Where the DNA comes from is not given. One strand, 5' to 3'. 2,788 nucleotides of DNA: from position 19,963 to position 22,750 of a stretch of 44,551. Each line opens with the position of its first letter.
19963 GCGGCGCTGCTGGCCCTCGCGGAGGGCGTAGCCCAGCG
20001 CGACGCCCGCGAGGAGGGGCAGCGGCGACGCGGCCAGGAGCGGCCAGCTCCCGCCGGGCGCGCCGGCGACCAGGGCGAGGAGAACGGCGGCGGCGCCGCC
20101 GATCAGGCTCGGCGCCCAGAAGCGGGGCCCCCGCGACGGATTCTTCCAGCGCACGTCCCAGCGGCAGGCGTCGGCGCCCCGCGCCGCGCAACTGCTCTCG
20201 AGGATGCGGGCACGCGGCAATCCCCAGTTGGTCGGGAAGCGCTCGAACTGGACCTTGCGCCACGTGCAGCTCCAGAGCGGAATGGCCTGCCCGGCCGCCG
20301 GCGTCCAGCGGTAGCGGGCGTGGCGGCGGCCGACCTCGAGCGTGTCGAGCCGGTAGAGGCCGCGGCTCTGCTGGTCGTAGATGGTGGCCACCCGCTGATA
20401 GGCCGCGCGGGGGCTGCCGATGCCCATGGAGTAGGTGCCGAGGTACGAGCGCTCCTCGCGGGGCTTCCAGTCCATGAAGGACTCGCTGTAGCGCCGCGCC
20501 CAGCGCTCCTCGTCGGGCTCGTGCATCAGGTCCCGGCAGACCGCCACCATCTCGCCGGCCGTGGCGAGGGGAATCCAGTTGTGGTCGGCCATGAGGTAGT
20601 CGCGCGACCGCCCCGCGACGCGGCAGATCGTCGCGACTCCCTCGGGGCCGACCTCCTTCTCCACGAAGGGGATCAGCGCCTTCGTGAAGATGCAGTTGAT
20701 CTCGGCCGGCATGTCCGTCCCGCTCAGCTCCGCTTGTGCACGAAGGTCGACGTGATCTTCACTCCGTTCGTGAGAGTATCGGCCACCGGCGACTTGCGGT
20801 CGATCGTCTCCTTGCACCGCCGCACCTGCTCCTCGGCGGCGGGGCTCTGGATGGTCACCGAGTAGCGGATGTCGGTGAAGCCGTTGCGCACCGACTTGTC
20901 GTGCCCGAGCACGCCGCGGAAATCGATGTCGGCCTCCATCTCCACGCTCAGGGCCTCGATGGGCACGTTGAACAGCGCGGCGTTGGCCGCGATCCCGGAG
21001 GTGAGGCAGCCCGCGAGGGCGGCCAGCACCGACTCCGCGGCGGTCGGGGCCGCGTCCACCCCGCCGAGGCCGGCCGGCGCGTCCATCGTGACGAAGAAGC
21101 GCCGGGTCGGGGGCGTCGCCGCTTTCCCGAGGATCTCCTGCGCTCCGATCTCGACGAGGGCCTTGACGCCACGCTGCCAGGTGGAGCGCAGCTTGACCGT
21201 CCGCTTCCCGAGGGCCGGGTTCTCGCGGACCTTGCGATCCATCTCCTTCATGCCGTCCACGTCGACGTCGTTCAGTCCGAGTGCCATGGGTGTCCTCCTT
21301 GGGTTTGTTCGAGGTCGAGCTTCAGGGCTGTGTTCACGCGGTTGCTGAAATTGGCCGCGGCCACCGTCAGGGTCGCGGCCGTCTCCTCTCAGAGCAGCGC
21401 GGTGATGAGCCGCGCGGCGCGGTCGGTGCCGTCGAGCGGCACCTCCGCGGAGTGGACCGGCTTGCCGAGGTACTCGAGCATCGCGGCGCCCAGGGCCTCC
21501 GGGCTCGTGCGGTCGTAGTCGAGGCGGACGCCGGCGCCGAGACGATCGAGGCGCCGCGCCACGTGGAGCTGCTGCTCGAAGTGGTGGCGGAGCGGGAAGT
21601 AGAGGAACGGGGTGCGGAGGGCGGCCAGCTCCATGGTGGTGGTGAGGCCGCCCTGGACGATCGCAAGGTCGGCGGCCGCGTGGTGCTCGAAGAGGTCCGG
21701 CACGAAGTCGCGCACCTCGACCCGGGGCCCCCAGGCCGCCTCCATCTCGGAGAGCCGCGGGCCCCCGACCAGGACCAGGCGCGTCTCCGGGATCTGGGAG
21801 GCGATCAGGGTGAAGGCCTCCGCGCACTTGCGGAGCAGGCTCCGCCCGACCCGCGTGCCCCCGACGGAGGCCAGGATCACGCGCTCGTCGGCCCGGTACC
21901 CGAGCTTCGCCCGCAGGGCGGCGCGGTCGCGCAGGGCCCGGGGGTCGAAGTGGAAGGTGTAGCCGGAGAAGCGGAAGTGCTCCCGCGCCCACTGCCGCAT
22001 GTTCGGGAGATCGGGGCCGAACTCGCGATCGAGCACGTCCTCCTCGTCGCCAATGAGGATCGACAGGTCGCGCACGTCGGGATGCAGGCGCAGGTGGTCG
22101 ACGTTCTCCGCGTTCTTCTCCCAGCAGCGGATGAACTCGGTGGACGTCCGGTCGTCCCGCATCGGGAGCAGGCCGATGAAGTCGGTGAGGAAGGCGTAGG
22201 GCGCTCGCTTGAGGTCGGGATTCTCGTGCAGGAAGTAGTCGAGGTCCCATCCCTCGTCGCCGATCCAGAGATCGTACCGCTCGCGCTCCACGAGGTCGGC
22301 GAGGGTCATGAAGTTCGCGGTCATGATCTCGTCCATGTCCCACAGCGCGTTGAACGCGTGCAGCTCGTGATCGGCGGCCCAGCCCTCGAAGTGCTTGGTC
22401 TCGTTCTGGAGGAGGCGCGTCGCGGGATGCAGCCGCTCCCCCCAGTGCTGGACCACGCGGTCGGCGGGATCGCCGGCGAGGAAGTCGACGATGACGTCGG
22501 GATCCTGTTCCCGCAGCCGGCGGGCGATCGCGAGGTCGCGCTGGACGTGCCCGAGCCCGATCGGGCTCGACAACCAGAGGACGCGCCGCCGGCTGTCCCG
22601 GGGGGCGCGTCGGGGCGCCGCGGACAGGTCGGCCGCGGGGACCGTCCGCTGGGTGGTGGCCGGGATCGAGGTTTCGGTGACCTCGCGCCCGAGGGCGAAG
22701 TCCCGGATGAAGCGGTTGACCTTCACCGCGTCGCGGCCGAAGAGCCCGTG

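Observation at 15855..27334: Self-contained sigma54 signalling island flanked by its probable regulon of small-molecule-modifying enzymes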

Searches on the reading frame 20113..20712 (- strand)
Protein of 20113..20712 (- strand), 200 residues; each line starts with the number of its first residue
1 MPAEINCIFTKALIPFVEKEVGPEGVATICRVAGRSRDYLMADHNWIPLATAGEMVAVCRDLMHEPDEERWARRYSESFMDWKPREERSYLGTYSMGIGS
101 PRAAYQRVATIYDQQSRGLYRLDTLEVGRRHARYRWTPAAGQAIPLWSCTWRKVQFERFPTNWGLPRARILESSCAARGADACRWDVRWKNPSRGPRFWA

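Call 31: find_homologous_proteins(query=window:20113-20712:-, max_evalue=0.001)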
Query window:20113-20712:- (200 aa): 77 proteins with E <= 0.001 among 227 candidates.
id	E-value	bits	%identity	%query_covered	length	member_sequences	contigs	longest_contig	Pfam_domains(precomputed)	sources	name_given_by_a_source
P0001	5.2e-136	469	100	100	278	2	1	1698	-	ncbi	-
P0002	1.6e-112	392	81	100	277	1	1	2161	-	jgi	jgi:hypothetical protein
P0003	4.3e-109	381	79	100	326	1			-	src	-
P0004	6.1e-103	361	78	95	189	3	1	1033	-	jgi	-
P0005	7.2e-100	351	75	100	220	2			-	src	-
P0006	1.9e-98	346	74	100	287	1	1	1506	PF00782.26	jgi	-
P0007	1.9e-98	346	73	100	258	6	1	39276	-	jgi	jgi:hypothetical protein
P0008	3.7e-91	323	70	100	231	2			-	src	-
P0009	6.0e-89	315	78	86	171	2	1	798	-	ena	-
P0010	1.4e-79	285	79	76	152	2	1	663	-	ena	-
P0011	1.8e-77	278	63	100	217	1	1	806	-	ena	-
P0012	1.6e-75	272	80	74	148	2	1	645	-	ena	-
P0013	2.3e-74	268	60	100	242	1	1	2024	-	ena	-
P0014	5.1e-74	267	60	97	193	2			-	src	-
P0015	8.1e-73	263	59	100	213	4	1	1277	-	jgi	-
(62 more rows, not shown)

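Call 33: search_solved_structures(query=A1, max_evalue=10, show_alignments=4)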
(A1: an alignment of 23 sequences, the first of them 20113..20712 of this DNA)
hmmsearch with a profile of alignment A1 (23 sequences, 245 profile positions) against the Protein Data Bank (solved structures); distinct sequences matched with E-value up to 10: 0.

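Call 39: predict_structure(alignment_id=A1)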
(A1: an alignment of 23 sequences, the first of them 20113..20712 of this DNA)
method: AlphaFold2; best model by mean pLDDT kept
length: 200 residues; sequences in the alignment: 23
mean_pLDDT: 88.5   pTM: 0.85
mean pLDDT of the five models: 88.5, 88.3, 88.1, 87.3, 87.3
residues with pLDDT >= 90: 137; 70-90: 37; 50-70: 18; < 50: 8
segments of 3 or more residues with pLDDT < 50: 84-89
pLDDT, mean of each block of 10 residues (from residue 1): 88 94 98 95 90 98 97 93 53 64 89 89 95 97 95 93 89 97 96 59
secondary structure, 60 per line:
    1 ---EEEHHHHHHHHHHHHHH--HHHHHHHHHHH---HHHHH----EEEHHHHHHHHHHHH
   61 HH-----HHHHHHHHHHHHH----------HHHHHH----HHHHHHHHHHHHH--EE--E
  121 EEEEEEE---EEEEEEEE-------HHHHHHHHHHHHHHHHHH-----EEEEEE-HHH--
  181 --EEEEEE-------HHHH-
elements in order: E4-6 H7-20 H23-33 H37-41 E46-48 H49-62 H68-80 H91-96 H101-113 E120-127 E131-138 H146-163 E169-174 E183-188 H196-199

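Call 42: fold_search(model_id=the predicted structure, library=pdb)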
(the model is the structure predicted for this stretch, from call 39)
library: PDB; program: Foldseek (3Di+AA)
matches with E <= 10: 454; with E <= 0.001: 38
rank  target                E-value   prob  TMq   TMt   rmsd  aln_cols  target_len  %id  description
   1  6bdd                  9.6e-06  1.00  0.63  0.68   4.6       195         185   12  Crystal structure of Fe(II) unliganded H-NOX protein from K. algicida (released 2018-05-30)
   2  3tfd_B                1.3e-05  1.00  0.59  0.63   5.5       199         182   12  Crystal structure of an H-NOX protein from Nostoc sp. PCC 7120, L66W mutant (released 2011-11-09)
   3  3tfg_B                1.7e-05  1.00  0.55  0.60   5.8       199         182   12  Crystal structure of an H-NOX protein from Nostoc sp. PCC 7120, L66W/L67W double mutant (released 2011-11-09)
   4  4iae_A                2.4e-05  1.00  0.61  0.66   4.8       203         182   11  Crystal structure of BAY 60-2770 bound to nostoc H-NOX domain (released 2013-11-20)
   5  3tff_A                2.8e-05  1.00  0.57  0.61   5.8       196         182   11  Crystal structure of an H-NOX protein from Nostoc sp. PCC 7120, L67W mutant (released 2011-11-09)
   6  3tf8_A                3.2e-05  1.00  0.55  0.60   5.8       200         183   12  Crystal structure of an H-NOX protein from Nostoc sp. PCC 7120 (released 2011-11-09)
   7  2o09_A                3.2e-05  1.00  0.53  0.57   5.8       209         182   12  Crystal structure of the H-NOX domain from Nostoc sp. PCC 7120 (released 2007-01-30)
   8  3tfg_A                4.0e-05  1.00  0.58  0.62   5.6       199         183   12  Crystal structure of an H-NOX protein from Nostoc sp. PCC 7120, L66W/L67W double mutant (released 2011-11-09)
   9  3tf8_B                5.7e-05  1.00  0.55  0.58   6.0       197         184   11  Crystal structure of an H-NOX protein from Nostoc sp. PCC 7120 (released 2011-11-09)
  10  6bde                  5.7e-05  1.00  0.53  0.56   6.6       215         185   10  Crystal structure of Fe(II) unliganded H-NOX protein mutant A71G from K. algicida (released 2018-05-30)
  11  4u99_B                6.0e-05  1.00  0.67  0.71   4.2       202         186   10  Crystal structure of an H-NOX protein from S. oneidensis in the Fe(II) ligation state, Q154A/Q155A/K156A mutant (released 2014-10-01)
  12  3tfd_A                7.1e-05  1.00  0.59  0.63   5.5       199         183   12  Crystal structure of an H-NOX protein from Nostoc sp. PCC 7120, L66W mutant (released 2011-11-09)
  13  6ocv_MODEL_1_A        1.1e-04  1.00  0.60  0.62   5.2       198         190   10  Solution structure of the H-NOX protein from Shewanella woodyi in the Fe(II)CO ligation state (released 2020-05-06)
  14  1u56_B                1.2e-04  1.00  0.57  0.61   6.0       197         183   13  Crystal structure of an oxygen binding H-NOX domain related to soluble guanylate cyclases (Water-ligated, ferric form) (released 2004-08-31)
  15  4u99_A                1.3e-04  1.00  0.69  0.73   3.7       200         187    9  Crystal structure of an H-NOX protein from S. oneidensis in the Fe(II) ligation state, Q154A/Q155A/K156A mutant (released 2014-10-01)
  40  5kbg_A                1.1e-03  1.00  0.27  0.27   8.1       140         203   13  CRYSTAL STRUCTURE OF THE AROMATIC SENSOR DOMAIN OF MOPR IN COMPLEX WITH OCRESOL (released 2016-07-13)
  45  6iy8_B                1.9e-03  0.99  0.31  0.16  12.6       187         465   14  DmpR-phenol complex of Pseudomonas putida (released 2020-06-10)
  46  5kbi_A                2.0e-03  1.00  0.46  0.46   5.5       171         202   15  CRYSTAL STRUCTURE OF THE AROMATIC SENSOR DOMAIN OF MOPR IN COMPLEX WITH CATACHOL (released 2016-07-13)
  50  6iy8_A                3.3e-03  0.99  0.35  0.17   7.6       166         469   14  DmpR-phenol complex of Pseudomonas putida (released 2020-06-10)
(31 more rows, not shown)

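Call 74: search_protein_representatives(alignment_id=A1)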
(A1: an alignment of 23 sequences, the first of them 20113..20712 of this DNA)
Query: 23 sequences, 245 profile positions. Proteins with E-value up to 0.001 (for the whole library): 973; up to 1e-10: 176; up to 1e-30: 32. The best 150 are listed.
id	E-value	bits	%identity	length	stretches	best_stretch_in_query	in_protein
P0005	4.6e-117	406.1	-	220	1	1-218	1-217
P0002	1.3e-116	404.6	-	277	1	1-217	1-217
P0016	3.9e-114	396.6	-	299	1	1-243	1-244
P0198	2.4e-101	354.6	-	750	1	1-221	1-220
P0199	3.0e-91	321.6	-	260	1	1-197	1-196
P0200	4.2e-91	321.1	-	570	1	2-216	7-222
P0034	2.9e-89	315.1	-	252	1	1-184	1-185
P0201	9.0e-88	310.2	-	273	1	1-242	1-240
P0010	5.8e-79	281.4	-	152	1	1-151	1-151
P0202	1.7e-75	270.0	-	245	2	1-88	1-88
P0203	5.6e-73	261.8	-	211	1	1-145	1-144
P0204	2.9e-72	259.4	-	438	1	41-233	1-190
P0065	1.3e-61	224.6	-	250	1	60-226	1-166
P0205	6.7e-57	209.1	-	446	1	63-243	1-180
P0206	1.5e-54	201.5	-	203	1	27-215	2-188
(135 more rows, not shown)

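Call 76: search_protein_families(library=pfam, alignment_id=A2, max_evalue=0.001)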
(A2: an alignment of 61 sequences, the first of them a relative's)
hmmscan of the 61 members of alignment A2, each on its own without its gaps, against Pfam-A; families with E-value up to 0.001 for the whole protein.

A. member 1, P0238 (598 aa): 3 families
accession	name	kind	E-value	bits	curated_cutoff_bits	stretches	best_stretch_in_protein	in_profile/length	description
PF00990.26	GGDEF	-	9.1e-44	149.5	23.8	1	418-577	1-161/161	Diguanylate cyclase, GGDEF domain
PF12625.12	Arabinose_bd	-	5.6e-05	23.8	27.6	1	22-131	4-111/185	Arabinose-binding domain of AraC transcription regulator, N-term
PF13185.12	GAF_2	-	0.00059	20.5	28.6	0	361-410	86-136/136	GAF domain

B. families by the number of members that match (of 61 scanned): 37 families (the first 25 are shown)
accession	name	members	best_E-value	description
PF02518.31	HATPase_c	31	3.1e-59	Histidine kinase-, DNA gyrase B-, and HSP90-like ATPase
PF00512.31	HisKA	31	9.4e-29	His Kinase A (phospho-acceptor) domain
PF01590.32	GAF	21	3.7e-23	GAF domain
PF13492.12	GAF_3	21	1.3e-15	GAF domain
PF13185.12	GAF_2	19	1e-20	GAF domain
PF14501.12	HATPase_c_5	15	2.4e-08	GHKL domain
PF00990.26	GGDEF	13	7.4e-48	Diguanylate cyclase, GGDEF domain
PF12625.12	Arabinose_bd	10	3.2e-08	Arabinose-binding domain of AraC transcription regulator, N-term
PF13581.12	HATPase_c_2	7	2.8e-10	Histidine kinase-like ATPase domain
PF02830.23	V4R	7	3.7e-06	V4R domain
PF13589.12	HATPase_c_3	6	2.1e-05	Histidine kinase-, DNA gyrase B-, and HSP90-like ATPase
PF13487.12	HD_5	5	1.6e-46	HD domain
PF00072.30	Response_reg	5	1.2e-32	Response regulator receiver domain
PF01966.28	HD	5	9.3e-21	HD domain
PF00989.32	PAS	4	7.9e-18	PAS fold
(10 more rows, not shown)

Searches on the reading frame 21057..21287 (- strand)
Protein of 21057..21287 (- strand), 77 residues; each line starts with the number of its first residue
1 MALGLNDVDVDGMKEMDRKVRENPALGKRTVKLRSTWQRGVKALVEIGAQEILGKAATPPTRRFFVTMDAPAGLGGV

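Call 27: search_protein_families(library=pfam, proteins=[window:21057-21287:-], max_evalue=10)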
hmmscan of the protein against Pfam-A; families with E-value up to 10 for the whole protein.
window:21057-21287:- (77 aa): 1 family
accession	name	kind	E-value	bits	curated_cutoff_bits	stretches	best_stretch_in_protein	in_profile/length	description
PF22496.1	SOR_N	-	0.16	12.5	27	1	64-73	15-24/37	Class III superoxide reductase, N-terminal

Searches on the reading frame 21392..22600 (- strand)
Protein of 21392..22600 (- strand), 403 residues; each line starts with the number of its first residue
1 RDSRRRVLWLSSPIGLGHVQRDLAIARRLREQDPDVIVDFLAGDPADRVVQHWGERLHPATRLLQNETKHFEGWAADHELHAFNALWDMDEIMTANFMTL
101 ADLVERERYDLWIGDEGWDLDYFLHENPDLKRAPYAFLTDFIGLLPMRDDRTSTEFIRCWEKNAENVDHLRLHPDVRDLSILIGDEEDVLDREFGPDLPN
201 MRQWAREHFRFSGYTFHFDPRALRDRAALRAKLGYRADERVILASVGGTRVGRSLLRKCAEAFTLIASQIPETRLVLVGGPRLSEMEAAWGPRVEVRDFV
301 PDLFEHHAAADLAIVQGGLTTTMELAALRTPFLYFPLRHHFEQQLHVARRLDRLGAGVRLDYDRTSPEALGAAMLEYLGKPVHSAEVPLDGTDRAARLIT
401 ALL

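Call 47: search_solved_structures(query=window:21392-22600:-, max_evalue=0.01, show_alignments=1)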
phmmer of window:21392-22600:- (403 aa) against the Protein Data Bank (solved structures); distinct sequences matched with E-value up to 0.01: 8.
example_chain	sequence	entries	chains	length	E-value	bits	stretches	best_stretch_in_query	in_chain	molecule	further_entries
1f0k_A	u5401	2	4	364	2.4e-06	30.2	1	288-374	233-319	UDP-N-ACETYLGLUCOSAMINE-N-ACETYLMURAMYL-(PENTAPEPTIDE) PYROPHOSPHORYL-UNDECAPRENOL N-ACETY | UDP-N-acetylglucosamine--N-acetylmuramyl-(pentapeptide) pyrophospho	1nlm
7vlb_A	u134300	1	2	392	7e-05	25.4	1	292-373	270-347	UDP-glycosyltransferase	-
3s2u_A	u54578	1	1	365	0.00011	24.7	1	241-381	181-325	UDP-N-acetylglucosamine--N-acetylmuramyl-(pentapeptide) pyrophosphoryl-undecaprenol N-acet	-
10zg_A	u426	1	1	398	0.00031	23.2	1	238-371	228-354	Glycosyl transferase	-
6kqw_A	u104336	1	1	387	0.00045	22.7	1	238-372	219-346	Uncharacterized UDP-glucosyltransferase YjiC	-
6kqx_A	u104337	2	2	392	0.00046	22.7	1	238-372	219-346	Uncharacterized UDP-glucosyltransferase YjiC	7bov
3rsc_A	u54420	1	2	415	0.0014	21.1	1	236-382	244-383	CalG2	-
3iaa_A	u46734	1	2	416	0.0014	21.1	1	236-382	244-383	CalG2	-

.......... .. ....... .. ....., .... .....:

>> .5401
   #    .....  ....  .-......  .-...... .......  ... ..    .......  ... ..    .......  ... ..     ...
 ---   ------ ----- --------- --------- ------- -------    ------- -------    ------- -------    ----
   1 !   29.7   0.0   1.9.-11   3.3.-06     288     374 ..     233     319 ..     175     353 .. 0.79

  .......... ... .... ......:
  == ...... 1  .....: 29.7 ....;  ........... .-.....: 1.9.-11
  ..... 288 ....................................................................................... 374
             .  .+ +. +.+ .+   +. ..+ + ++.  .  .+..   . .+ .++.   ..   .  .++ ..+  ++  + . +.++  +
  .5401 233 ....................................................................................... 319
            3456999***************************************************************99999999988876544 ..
